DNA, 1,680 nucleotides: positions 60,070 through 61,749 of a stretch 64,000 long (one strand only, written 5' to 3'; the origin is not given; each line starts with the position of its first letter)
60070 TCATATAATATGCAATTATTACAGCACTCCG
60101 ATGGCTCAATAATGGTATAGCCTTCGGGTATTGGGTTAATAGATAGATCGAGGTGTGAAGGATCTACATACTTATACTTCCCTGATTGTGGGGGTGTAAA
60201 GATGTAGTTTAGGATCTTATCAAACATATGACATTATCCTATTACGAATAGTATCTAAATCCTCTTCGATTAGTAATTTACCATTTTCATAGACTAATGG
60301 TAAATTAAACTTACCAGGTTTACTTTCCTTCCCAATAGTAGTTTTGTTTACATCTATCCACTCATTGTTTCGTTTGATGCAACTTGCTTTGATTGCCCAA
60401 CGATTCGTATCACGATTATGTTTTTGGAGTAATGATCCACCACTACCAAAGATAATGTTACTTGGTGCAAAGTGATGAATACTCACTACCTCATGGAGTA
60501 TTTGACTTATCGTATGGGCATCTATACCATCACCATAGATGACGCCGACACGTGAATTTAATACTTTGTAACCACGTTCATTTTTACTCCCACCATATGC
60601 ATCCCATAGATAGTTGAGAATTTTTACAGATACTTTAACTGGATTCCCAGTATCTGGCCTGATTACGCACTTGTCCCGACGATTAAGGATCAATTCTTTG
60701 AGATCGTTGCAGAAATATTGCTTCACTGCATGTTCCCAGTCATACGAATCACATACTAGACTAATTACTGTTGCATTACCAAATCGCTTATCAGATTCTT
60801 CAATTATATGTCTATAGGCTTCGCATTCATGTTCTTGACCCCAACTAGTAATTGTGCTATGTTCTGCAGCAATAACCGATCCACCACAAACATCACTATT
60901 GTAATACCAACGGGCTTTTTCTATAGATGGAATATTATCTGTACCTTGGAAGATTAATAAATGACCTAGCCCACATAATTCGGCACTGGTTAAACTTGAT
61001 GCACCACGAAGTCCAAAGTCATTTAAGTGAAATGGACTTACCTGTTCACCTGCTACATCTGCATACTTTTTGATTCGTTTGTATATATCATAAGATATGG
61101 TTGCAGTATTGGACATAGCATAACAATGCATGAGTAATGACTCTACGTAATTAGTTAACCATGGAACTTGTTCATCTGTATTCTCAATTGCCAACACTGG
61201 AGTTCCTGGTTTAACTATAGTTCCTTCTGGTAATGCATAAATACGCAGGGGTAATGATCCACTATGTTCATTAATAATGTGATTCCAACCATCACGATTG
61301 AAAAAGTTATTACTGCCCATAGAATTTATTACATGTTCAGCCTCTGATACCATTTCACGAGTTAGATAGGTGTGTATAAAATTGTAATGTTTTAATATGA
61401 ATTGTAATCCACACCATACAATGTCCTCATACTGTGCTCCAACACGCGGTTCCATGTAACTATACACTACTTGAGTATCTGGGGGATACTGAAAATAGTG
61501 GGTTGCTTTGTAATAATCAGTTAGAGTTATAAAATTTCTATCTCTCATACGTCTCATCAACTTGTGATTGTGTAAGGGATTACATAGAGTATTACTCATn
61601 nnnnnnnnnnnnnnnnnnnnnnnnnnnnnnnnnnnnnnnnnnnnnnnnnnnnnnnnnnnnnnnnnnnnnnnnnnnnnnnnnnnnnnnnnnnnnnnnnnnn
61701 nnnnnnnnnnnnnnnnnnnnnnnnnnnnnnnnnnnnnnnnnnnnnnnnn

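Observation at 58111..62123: Virus-encoded NAD+ salvage: NAMPT plus an unusual HD-phosphohydrolase/NMNAT fusion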

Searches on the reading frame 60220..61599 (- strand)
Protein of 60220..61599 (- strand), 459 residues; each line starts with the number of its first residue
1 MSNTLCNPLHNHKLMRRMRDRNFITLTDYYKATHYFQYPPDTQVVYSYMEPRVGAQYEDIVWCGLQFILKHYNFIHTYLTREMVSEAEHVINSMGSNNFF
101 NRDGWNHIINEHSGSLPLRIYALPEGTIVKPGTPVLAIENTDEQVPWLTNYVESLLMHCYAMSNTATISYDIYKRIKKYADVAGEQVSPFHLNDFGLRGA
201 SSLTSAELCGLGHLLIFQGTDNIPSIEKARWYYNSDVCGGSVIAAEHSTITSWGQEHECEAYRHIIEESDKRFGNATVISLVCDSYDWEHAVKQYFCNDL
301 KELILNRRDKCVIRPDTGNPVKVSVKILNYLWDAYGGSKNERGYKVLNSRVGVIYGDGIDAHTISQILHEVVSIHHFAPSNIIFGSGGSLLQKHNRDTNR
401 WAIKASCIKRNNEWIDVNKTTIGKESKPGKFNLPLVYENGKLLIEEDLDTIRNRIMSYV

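Call 3: search_protein_families(library=pfam, proteins=[window:60220-61599:-], max_evalue=0.1)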
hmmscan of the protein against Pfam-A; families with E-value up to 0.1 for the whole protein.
window:60220-61599:- (459 aa): 3 families
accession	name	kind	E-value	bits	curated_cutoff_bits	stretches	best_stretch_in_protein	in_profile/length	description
PF04095.22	NAPRTase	-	1.1e-40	140.3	20.8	1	190-428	1-216/239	Nicotinate phosphoribosyltransferase (NAPRTase) family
PF18127.6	NAMPT_N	-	1e-26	93.5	25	1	22-120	1-98/98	Nicotinamide phosphoribosyltransferase, N-terminal domain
PF02749.22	QRPTase_N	-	0.093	13.4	27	0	117-139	40-61/82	Quinolinate phosphoribosyl transferase, N-terminal domain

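Call 4: search_protein_families(library=ncbifam, proteins=[window:60220-61599:-], max_evalue=0.1)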
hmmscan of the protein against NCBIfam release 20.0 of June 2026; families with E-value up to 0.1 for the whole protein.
window:60220-61599:- (459 aa): 5 families
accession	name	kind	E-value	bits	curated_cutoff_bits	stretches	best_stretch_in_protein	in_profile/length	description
NF006629.0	PRK09198.1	equivalog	3.9e-144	480.8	405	1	20-433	4-416/465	nicotinate phosphoribosyltransferase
NF006696.0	PRK09243.1-3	equivalog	0.00012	21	503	1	25-331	14-279/451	nicotinate phosphoribosyltransferase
TIGR01513.1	NAPRTase_put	equivalog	0.00098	18.1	297.4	1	118-377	87-304/452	nicotinate phosphoribosyltransferase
NF009131.0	PRK12484.1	equivalog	0.0014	17.4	330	1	91-378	68-309/455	nicotinate phosphoribosyltransferase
NF006695.0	PRK09243.1-2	equivalog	0.0017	17.1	469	1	116-419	91-346/480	nicotinate phosphoribosyltransferase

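Call 5: search_protein_families(library=phrogs, proteins=[window:60220-61599:-], max_evalue=0.01)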
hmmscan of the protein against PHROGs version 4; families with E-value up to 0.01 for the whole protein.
window:60220-61599:- (459 aa): 4 families
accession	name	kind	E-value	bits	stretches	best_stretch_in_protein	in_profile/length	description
phrog_448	-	other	3.2e-128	429.7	1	18-430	10-442/500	nicotinamide phosphoribosyl transferase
phrog_16547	-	other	9.1e-47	160.7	1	21-305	8-309/315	nicotinamide phosphoribosyl transferase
phrog_15800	-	other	9.2e-28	98.7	2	329-444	161-277/322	nicotinamide phosphoribosyl transferase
phrog_12872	-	other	4.4e-25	89.3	2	326-419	377-469/547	nicotinamide phosphoribosyl transferase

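Call 30: search_dna_similar(query=window:60220-61599:-, collection=phages, mode=protein, max_rows=30, max_evalue=1e-20)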
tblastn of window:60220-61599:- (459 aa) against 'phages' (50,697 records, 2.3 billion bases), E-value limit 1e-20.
Records with a match: 1690; places in all: 1690; records where one place covers at least 80% of the query: 1079.
Best place of each record, by identity: <60% 1690.
By first word of the organism name: Vibrio 227; Staphylococcus 198; Escherichia 178; Klebsiella 161; Salmonella 108; Mycobacterium 104; Aeromonas 95; Bacillus 84; Listeria 54; Caulobacter 39; and 67 more.
By host as written in the record: - 227; Staphylococcus aureus 82; Klebsiella pneumoniae 73; Mycobacterium smegmatis mc2 155 65; Escherichia coli 51; Listeria monocytogenes 43; Vibrio harveyi BAA-1116 36; Escherichia coli K-12 MG1655 28; and 431 more.
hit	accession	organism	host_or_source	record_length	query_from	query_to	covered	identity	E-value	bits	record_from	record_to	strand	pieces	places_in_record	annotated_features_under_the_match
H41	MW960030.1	Rhizobium phage RHph_X66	R. phaseoli sv. phaseoli INC 2-5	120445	7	454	98%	39.9%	5e-93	313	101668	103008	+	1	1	nicotinamide phosphoribosyltransferase protein | putative bifunctional NMN adenylyltransferase/NUDIX hydrolase protein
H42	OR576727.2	Myxococcus phage Mx1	Myxococcus sp.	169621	22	457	95%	40.7%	7e-97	325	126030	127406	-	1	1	nicotinamide phosphoribosyltransferase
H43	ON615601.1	Synechococcus phage BUCT-ZZ01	Synechococcus elongatus PCC 7942 = ...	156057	2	430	93%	40.6%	4e-89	302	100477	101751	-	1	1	nicotinamide phosphoribosyltransferase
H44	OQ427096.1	Xanthomonas phage X1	Xanthomonas campestris pv. campestris ...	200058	10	451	96%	39.3%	4e-86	293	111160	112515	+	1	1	nicotinamide phosphoribosyltransferase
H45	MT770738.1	Rhizobium phage B1VFA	Rhizobium leguminosarum VF39SM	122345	7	430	92%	40.3%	2e-91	309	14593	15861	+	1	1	nicotinamide phosphoribosyltransferase | nicotinamide-nucleotide adenylyltransferase, NadM family / ADP-ribose ...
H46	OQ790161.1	Xanthomonas phage RTH11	Xanthomonas sp.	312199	11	433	92%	40.2%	6e-89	301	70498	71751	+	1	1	nicotinate phosphoribosyltransferase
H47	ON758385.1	Xanthomonas phage BUDD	Xanthomonas sp.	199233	10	451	96%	38.4%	1e-81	281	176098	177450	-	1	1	nicotinamide phosphoribosyltransferase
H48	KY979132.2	Acidovorax phage ACP17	Acidovorax citrulli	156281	2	454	99%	37.4%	2e-83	286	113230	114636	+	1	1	nicotinamide phosphoribosyltransferase | NMN adenylyltransferase NUDIX hydrolase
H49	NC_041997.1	Acidovorax phage ACP17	Acidovorax citrulli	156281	2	454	99%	37.4%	2e-83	286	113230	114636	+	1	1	nicotinamide phosphoribosyl transferase | cytidyltransferase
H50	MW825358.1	Xanthomonas phage vB_XciM_LucasX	Xanthomonas citri 306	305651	22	454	94%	38.8%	1e-88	301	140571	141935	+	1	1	nicotinamide phosphoribosyltransferase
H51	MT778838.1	Rhizobium phage V1VFA-S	-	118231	7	430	92%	39.4%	2e-89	303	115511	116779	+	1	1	nicotinamide phosphoribosyltransferase | nicotinamide-nucleotide adenylyltransferase, NadM family / ADP-ribose ...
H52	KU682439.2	Stenotrophomonas phage vB_SmaS-DLP_6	Stenotrophomonas maltophilia D1571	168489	7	443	95%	37.7%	9e-77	266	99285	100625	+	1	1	nicotinamide phosphoribosyltransferase | hypothetical protein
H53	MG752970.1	Ralstonia phage RsoM2USA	Ralstonia solanacearum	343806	22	441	92%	39.2%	1e-80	278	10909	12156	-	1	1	hypothetical protein (x2)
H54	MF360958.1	Salicola phage SCTP-2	Salicola sp. PV4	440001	16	454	96%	37.2%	2e-85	291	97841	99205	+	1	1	104: hypothetical protein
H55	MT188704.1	Mesorhizobium phage Cp1R7A-A1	Mesorhizobium loti R7ANS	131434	22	445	92%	38.2%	8e-82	281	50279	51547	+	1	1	nicotinamide phosphoribosyl transferase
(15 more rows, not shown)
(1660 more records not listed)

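Call 33: get_annotated_region(hit=H41, flank=4000)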
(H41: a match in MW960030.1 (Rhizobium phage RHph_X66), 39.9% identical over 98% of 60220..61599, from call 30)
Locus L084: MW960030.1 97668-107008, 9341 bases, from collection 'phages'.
description: Rhizobium phage RHph_X66, complete genome.
organism: Rhizobium phage RHph_X66 (NCBI taxid 2836081)
taxonomy: Viruses; Duplodnaviria; Heunggongvirae; Uroviricota; Caudoviricetes
host: R. phaseoli sv. phaseoli INC 2-5; source: Agricultural lands; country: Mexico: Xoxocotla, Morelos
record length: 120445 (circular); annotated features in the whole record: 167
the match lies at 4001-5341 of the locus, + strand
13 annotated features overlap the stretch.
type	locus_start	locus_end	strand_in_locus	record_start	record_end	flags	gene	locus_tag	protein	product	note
CDS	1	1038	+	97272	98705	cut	-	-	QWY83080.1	RNA-splicing ligase RtcB protein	-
CDS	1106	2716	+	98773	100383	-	-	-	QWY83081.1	hypothetical protein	-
CDS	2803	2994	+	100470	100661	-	-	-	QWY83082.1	hypothetical protein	-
CDS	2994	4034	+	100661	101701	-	-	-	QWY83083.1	putative bifunctional NMN adenylyltransferase/NUDIX hydrolase protein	GO_function: GO:0016787 - hydrolase activity; GO_process: GO:0009058 - biosynthetic process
CDS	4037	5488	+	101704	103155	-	-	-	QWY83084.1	nicotinamide phosphoribosyltransferase protein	GO_function: GO:0004514 - nicotinate-nucleotide diphosphorylase (carboxylating) activity; GO_process: GO:0009435 - NAD ...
CDS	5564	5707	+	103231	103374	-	-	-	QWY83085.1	hypothetical protein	-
CDS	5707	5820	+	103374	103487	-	-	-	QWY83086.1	hypothetical protein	-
CDS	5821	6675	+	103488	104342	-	-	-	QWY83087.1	prohibitin family protein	GO_component: GO:0016020 - membrane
CDS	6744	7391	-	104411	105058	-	-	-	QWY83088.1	hypothetical protein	-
CDS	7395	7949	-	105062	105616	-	-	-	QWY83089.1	hypothetical protein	-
CDS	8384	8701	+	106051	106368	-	-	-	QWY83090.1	hypothetical protein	-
CDS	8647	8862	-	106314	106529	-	-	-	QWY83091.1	hypothetical protein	-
CDS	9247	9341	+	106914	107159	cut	-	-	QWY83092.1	hypothetical protein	-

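Call 54: find_related_loci(query=window:60220-61599:-, collection=viral_contigs, flank=10000)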
Query window:60220-61599:- (459 aa) in viral_contigs; peptide patterns used: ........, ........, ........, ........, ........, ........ (x = any residue, [..] = any of these).
5 stretches matched a pattern, but none encodes a relative of the query by tblastn (E <= 1e-3).

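Call 56: find_related_loci(query=A4, collection=viral_contigs, flank=10000)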
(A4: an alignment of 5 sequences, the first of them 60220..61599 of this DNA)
Query A4 (459 aa) in viral_contigs; peptide patterns used: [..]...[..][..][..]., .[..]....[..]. (x = any residue, [..] = any of these).
600 stretches matched a pattern (row limit reached: there are more); 595 encode a relative of the query (tblastn E <= 1e-3); the best 80 are kept; 80 distinct loci.
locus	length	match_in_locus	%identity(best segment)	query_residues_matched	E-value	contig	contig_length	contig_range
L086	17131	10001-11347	63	11-455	0e+0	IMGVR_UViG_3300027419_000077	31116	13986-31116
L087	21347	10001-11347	63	11-455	0e+0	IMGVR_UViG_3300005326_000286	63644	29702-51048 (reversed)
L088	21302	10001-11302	55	19-455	8e-150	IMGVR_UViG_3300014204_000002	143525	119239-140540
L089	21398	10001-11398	43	12-454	2e-108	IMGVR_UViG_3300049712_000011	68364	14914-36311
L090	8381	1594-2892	42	18-454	2e-103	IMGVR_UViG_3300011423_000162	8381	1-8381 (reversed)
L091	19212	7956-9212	42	18-440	2e-102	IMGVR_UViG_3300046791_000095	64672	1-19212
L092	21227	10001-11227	43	21-430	4e-102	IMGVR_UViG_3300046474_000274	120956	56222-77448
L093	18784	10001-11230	43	21-433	7e-100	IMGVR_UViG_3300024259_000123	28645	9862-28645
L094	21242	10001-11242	42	18-433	2e-99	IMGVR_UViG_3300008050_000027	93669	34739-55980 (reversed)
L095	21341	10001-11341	40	22-453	3e-99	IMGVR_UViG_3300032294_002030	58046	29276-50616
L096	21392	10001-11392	39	16-454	9e-99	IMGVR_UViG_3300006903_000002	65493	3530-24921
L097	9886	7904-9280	40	16-459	7e-99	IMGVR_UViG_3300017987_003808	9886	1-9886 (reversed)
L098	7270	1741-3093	40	22-454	1e-98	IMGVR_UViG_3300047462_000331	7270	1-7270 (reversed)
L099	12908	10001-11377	40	16-459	7e-99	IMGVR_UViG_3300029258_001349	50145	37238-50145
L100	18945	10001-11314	41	9-447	1e-97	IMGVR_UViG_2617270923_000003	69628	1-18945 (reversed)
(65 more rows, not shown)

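Call 82: find_encoding_contigs(protein=window:60220-61599:-, flank=10000, max_places=3)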
Protein window:60220-61599:- (459 aa): no gene with exactly this product is on record in the collection.

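Call 99: search_protein_families(library=padloc, proteins=[window:60220-61599:-], max_evalue=0.01)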
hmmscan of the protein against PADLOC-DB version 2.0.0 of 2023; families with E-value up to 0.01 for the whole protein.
window:60220-61599:- (459 aa): 0 families
